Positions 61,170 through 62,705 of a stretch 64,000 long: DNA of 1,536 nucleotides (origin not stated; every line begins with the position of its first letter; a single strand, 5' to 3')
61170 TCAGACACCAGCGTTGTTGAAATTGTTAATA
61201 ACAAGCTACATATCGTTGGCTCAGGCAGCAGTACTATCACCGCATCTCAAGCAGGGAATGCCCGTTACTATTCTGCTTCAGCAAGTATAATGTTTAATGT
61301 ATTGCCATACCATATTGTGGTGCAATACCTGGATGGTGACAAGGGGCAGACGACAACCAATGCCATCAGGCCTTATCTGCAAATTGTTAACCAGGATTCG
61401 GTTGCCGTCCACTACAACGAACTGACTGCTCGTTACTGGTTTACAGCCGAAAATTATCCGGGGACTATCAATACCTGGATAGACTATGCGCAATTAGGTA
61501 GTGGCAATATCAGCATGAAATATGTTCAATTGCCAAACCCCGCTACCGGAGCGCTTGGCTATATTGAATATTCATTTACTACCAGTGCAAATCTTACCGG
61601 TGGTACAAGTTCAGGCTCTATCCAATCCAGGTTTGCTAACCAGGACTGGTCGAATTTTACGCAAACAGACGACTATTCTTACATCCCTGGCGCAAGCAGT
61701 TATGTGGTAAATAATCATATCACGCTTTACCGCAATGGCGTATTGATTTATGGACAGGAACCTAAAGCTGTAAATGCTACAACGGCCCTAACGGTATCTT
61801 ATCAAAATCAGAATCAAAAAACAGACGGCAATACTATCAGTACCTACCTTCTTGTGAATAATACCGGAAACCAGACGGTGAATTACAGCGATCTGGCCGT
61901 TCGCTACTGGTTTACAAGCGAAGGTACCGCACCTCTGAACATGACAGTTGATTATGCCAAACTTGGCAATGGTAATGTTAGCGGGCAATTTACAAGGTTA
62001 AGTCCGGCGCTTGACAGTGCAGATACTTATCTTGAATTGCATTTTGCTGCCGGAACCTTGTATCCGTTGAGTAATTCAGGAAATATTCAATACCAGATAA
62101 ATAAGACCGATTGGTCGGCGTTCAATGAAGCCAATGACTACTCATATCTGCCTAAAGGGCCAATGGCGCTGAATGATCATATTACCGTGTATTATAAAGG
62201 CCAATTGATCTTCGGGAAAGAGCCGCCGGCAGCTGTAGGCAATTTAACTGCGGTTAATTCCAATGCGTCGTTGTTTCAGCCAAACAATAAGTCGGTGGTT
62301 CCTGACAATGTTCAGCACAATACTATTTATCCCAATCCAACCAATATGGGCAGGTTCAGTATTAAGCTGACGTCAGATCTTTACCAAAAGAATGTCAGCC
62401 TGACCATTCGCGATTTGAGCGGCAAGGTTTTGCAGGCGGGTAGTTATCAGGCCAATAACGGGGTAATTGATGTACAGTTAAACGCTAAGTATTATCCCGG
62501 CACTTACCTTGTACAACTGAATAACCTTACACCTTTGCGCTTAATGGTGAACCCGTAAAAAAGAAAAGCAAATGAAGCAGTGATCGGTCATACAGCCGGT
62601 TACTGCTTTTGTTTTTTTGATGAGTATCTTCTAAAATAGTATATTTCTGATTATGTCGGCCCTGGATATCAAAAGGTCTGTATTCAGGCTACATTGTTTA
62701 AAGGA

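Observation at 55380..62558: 2,392-aa mosaic T9SS cargo fusing a lyase-fold domain to adhesin-like and cellulose-binding-type modules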

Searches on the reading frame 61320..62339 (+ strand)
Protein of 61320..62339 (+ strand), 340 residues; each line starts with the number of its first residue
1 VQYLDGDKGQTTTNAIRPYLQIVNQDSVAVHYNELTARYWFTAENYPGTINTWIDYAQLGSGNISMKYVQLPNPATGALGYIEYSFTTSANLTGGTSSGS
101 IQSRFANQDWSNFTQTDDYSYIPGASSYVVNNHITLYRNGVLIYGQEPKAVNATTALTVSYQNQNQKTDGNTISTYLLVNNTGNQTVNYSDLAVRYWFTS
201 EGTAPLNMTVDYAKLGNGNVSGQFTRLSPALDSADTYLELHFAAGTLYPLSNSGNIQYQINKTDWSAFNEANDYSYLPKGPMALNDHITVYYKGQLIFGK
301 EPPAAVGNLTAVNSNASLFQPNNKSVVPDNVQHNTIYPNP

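Call 13: search_protein_families(library=pfam, proteins=[window:61320-62339:+], max_evalue=1)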
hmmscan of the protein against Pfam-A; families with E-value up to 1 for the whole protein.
window:61320-62339:+ (340 aa): 3 families
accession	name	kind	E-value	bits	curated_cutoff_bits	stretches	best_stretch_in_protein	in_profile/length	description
PF00942.24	CBM_3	-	1.6e-42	144.2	22.4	2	159-240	1-83/83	Cellulose binding domain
PF22021.2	RbmA-like_FnIII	-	0.076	13.3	27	1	158-211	3-51/111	RbmA-like, FnIII domain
PF06865.17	Ppnp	-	0.14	13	25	0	77-131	27-81/92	Pyrimidine/purine nucleoside phosphorylase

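Call 51: search_solved_structures(query=window:61320-62339:+, max_evalue=0.001, show_alignments=2)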
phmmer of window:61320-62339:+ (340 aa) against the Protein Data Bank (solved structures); distinct sequences matched with E-value up to 0.001: 20.
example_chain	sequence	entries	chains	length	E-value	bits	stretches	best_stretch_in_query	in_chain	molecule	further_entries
2l8a_A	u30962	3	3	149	5.1e-30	108.2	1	2-148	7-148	Endoglucanase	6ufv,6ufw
6d5b_A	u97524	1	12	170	4.2e-29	105.1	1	9-149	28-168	glycoside hydrolase WP_045175321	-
4jo5_A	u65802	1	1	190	1.6e-22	83.5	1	155-306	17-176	Cellulosome anchoring protein cohesin region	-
6xx1_C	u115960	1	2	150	3.6e-22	82.3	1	159-302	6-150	Cellulose binding domain-containing protein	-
6xx1_A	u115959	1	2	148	4.8e-22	81.9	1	159-302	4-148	Cellulose binding domain-containing protein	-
1nbc_A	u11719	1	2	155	8e-22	81.2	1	157-302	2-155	CELLULOSOMAL SCAFFOLDING PROTEIN A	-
2wnx_A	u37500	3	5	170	9.3e-22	81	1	152-304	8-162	GLYCOSIDE HYDROLASE, FAMILY 9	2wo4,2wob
3zqw_A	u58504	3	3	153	1.2e-20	77.4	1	10-148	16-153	CELLULOSOMAL SCAFFOLDIN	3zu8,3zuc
6sl4_A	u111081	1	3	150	8.6e-20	74.5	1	157-302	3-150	Type 3a cellulose-binding domain protein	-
4b9f_A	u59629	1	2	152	8.9e-20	74.5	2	157-250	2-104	CELLULOSOMAL-SCAFFOLDING PROTEIN A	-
4b97_A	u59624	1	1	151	8.5e-19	71.3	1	158-302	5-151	CELLULOSE BINDING DOMAIN-CONTAINING PROTEIN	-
2xbt_A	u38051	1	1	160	4.1e-18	69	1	154-302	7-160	CELLULOSOMAL SCAFFOLDIN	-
1g43_A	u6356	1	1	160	7.5e-17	64.9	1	154-302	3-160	SCAFFOLDING PROTEIN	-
3zqx_A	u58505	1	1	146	9.6e-16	61.2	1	159-302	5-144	CELLULOSE 1,4-BETA-CELLOBIOSIDASE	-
4b9c_A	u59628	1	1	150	5.5e-14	55.5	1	169-302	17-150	TYPE 3A CELLULOSE-BINDING DOMAIN PROTEIN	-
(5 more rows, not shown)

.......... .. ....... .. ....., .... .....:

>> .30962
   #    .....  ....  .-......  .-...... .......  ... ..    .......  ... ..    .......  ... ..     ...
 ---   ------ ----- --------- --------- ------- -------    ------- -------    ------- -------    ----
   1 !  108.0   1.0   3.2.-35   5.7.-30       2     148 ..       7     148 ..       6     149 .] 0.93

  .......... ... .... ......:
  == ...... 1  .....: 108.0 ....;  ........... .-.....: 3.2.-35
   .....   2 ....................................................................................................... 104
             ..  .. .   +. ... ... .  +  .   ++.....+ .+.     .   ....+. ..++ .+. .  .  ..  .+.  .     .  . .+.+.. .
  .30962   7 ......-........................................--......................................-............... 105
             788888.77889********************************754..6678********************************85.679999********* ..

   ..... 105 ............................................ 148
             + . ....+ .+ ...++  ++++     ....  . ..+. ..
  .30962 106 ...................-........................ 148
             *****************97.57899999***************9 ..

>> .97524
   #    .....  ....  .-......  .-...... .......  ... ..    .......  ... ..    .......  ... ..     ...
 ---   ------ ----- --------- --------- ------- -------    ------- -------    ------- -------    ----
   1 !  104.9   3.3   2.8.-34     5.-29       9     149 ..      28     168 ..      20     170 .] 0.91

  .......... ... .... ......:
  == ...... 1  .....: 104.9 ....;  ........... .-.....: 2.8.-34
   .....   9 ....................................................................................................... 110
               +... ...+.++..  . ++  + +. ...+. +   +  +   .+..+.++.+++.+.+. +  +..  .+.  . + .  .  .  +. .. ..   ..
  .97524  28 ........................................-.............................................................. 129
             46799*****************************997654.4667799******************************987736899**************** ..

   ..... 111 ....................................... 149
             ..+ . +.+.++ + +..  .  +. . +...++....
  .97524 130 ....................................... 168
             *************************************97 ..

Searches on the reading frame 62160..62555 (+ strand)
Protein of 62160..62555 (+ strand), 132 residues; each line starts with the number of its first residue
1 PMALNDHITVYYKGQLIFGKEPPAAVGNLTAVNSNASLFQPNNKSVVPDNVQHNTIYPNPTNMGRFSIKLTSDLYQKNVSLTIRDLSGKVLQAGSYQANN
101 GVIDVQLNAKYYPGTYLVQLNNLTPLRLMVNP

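Call 13: search_protein_families(library=pfam, proteins=[window:62160-62555:+], max_evalue=1)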
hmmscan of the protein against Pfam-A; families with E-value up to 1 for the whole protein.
window:62160-62555:+ (132 aa): 3 families
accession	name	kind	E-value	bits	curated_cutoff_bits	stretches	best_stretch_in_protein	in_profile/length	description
PF18962.6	Por_Secre_tail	-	5.9e-08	33.3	27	1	56-122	1-64/75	Secretion system C-terminal sorting domain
PF23623.1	GBD_IRG7_N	-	0.15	12.7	27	0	62-124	22-82/95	IRG7 N-terminal galactose binding domain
PF10726.14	DUF2518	-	0.22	11.6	25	1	40-107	59-124/145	Protein of function (DUF2518)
